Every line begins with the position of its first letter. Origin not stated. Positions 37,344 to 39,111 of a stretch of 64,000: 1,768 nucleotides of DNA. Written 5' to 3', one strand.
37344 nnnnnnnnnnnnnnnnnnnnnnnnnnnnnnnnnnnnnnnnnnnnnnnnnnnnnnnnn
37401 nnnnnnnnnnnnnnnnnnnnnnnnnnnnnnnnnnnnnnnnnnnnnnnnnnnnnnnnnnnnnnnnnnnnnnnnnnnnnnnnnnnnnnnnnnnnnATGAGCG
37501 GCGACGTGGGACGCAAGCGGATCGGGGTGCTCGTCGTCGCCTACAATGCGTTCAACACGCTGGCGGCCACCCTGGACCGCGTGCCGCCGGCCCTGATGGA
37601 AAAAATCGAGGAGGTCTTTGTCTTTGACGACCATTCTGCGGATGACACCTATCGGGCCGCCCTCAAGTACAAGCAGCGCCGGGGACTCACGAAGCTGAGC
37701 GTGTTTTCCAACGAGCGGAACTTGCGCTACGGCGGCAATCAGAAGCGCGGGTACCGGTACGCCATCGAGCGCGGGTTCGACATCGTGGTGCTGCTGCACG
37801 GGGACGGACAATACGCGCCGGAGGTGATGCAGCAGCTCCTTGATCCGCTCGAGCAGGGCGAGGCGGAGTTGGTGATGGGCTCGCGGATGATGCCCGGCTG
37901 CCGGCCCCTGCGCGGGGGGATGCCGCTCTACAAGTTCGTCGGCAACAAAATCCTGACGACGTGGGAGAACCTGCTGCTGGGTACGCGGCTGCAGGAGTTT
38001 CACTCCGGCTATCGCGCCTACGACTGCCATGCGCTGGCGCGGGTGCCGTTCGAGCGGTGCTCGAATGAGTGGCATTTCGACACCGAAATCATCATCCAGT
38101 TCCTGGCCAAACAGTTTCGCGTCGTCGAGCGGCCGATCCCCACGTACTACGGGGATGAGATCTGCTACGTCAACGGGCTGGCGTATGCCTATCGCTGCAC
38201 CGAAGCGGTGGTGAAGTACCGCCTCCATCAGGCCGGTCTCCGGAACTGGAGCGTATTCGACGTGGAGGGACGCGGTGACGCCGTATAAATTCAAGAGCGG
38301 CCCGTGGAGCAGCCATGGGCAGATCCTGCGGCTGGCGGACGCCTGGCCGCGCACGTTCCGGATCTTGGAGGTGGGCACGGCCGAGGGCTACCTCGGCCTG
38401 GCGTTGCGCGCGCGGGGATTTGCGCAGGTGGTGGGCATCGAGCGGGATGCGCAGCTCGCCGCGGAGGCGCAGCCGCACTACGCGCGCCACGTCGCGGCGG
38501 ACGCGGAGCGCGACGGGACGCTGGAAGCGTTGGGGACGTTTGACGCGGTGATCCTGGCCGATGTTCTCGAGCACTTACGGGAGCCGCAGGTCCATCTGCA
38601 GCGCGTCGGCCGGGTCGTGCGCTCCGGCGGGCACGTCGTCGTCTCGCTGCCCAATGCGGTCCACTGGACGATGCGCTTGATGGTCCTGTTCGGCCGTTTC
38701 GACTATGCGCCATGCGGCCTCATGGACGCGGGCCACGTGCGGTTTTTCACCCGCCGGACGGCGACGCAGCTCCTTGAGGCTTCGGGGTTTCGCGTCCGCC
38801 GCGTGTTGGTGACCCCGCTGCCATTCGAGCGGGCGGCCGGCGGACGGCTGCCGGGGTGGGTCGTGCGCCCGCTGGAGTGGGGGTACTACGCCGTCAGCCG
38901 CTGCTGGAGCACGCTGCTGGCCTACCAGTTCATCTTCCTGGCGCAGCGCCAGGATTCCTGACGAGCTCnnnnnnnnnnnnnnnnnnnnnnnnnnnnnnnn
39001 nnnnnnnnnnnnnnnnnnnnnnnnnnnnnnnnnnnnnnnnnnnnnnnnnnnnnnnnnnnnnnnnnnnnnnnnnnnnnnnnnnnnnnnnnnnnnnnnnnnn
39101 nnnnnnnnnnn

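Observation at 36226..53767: Three GT-C-fold membrane glycosyltransferases with two polyprenol-phosphate sugar synthases; one pair divergently arranged with the only minus-strand gene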

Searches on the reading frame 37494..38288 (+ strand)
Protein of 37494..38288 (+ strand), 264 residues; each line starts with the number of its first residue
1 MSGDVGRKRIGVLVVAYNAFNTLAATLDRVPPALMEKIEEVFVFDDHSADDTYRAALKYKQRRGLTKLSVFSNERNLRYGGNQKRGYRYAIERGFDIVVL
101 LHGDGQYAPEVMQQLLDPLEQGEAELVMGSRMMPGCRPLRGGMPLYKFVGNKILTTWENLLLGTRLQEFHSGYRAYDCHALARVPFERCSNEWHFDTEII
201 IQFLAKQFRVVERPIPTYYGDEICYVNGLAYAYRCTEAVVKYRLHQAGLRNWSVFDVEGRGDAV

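Call 7: search_protein_families(library=pfam, proteins=[window:37494-38288:+], max_evalue=0.01)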
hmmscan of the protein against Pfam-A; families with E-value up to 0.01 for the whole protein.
window:37494-38288:+ (264 aa): 2 families
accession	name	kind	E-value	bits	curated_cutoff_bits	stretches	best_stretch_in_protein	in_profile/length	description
PF00535.33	Glycos_transf_2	-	1.9e-17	64.1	23.3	1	12-145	2-129/168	Glycosyl transferase family 2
PF13641.12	Glyco_tranf_2_3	-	0.0012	19.3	27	1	10-125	3-117/230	Glycosyltransferase like family 2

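Call 8: search_protein_families(library=ncbifam, proteins=[window:37494-38288:+], max_evalue=0.001)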
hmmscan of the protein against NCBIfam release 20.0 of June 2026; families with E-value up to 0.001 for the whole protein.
window:37494-38288:+ (264 aa): 7 families
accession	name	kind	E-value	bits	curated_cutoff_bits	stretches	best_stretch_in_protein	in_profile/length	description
TIGR04182.1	glyco_TIGR04182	equivalog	3.7e-18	65.9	325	1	12-215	4-188/293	S-layer glycoprotein N-glycosyltransferase AglJ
NF041391.1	DPhHxTase_Halo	equivalog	6.6e-09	35.1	375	1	85-216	54-182/213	dolichyl-phosphate hexose transferase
NF058614.1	PPMAGASynPpgS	equivalog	1.6e-08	34.3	370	1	19-221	8-200/226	polyprenyl-phospho-N-acetylgalactosaminyl synthase PpgS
NF053739.1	GlytfEpsEBac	equivalog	2e-05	23.7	450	1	10-134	3-122/265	glycosyltransferase EpsE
NF047588.1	GlcsyltransPgfSStrep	equivalog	5.1e-05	22.6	500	1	11-135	4-125/308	glycosyltransferase PgfS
NF041875.1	EPS_EpsD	equivalog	0.00053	19.5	370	1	12-152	3-134/325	exopolysaccharide biosynthesis glycosyltransferase EpsD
NF010496.0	PRK13915.1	equivalog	0.00082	18.5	262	0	7-119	30-142/307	glucosyl-3-phosphoglycerate synthase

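Call 36: search_solved_structures(query=window:37494-38288:+, max_evalue=0.001)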
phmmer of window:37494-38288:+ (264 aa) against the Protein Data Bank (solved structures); distinct sequences matched with E-value up to 0.001: 1.
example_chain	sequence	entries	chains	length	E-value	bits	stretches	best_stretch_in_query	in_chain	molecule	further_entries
5mlz_A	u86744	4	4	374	2.6e-06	30.2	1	9-138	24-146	Dolichol monophosphate mannose synthase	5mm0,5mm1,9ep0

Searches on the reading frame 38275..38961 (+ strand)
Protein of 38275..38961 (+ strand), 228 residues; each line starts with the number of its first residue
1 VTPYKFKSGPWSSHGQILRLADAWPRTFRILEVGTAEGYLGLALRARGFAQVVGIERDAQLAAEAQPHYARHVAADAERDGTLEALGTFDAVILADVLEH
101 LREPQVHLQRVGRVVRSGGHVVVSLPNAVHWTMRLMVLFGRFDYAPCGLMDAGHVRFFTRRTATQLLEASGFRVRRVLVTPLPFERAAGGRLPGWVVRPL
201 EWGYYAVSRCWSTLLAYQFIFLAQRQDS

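Call 7: search_protein_families(library=pfam, proteins=[window:38275-38961:+], max_evalue=0.01)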
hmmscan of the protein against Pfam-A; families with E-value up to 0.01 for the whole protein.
window:38275-38961:+ (228 aa): 9 families
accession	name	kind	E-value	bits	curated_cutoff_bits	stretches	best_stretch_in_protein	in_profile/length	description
PF13489.12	Methyltransf_23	-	1.9e-20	73.7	27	1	17-175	13-162/164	Methyltransferase domain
PF08241.18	Methyltransf_11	-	3.3e-12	47.3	21.2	1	31-123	1-95/95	Methyltransferase domain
PF07021.18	MetW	-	2.5e-11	44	21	1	25-170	12-158/193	Methionine biosynthesis protein MetW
PF13649.12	Methyltransf_25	-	1.2e-09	39.1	27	1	30-119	1-97/97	Methyltransferase domain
PF08242.18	Methyltransf_12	-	1.3e-09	39.1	30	1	31-121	1-98/98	Methyltransferase domain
PF13847.12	Methyltransf_31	-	2.2e-08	34.3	27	1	29-129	6-115/145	Methyltransferase domain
PF08003.17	Methyltransf_9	-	0.00036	20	23.8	1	29-123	118-217/315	Protein of unknown function (DUF1698)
PF02254.24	TrkA_N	-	0.001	19.8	23.8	1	43-94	16-66/116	TrkA-N domain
PF08900.16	AcaB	-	0.0073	16.6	27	0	123-178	109-164/215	Transcriptional regulator AcaB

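Call 8: search_protein_families(library=ncbifam, proteins=[window:38275-38961:+], max_evalue=0.001)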
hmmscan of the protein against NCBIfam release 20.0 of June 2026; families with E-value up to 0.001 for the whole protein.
window:38275-38961:+ (228 aa): 10 families
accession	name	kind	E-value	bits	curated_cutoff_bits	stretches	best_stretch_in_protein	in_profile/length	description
TIGR02081.1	metW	equivalog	5.8e-12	45.6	189.5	1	22-175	9-163/194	methionine biosynthesis protein MetW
TIGR01983.1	UbiG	equivalog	9.1e-09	34.9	102.95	1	27-131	50-159/228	bifunctional 2-polyprenyl-6-hydroxyphenol methylase/3-demethylubiquinol 3-O-methyltransferase UbiG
NF045667.1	MTase_DVU1556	equivalog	3.2e-08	33.3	155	1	25-124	21-120/213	DVU_1556 family methyltransferase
TIGR00452.1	TIGR00452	equivalog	4.1e-07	29.1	275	1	11-123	100-219/316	tRNA 5-methoxyuridine(34)/uridine 5-oxyacetic acid(34) synthase CmoB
NF043040.1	corrin_prot_MT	hypoth_equivalog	6.3e-06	25.8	180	1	20-124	34-148/216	corrinoid protein-associated methyltransferase CpaM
TIGR04290.1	meth_Rta_06860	hypoth_equivalog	6.3e-06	25.8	300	1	29-113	52-140/226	TIGR04290 family methyltransferase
TIGR04345.1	ovoA_Cterm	equivalog_domain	4.3e-05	23.2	170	0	86-127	132-173/242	putative 4-mercaptohistidine N1-methyltransferase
NF011650.0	PRK15068.1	equivalog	4.8e-05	22.4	209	1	29-123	125-225/324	tRNA 5-methoxyuridine(34)/uridine 5-oxyacetic acid(34) synthase CmoB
NF008264.0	PRK11036.1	equivalog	6.9e-05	22.4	366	1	16-149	36-172/261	tRNA uridine 5-oxyacetic acid(34) methyltransferase CmoM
NF001453.0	PRK00312.1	equivalog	0.00036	20.2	188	1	27-105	81-163/217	protein-L-isoaspartate(D-aspartate) O-methyltransferase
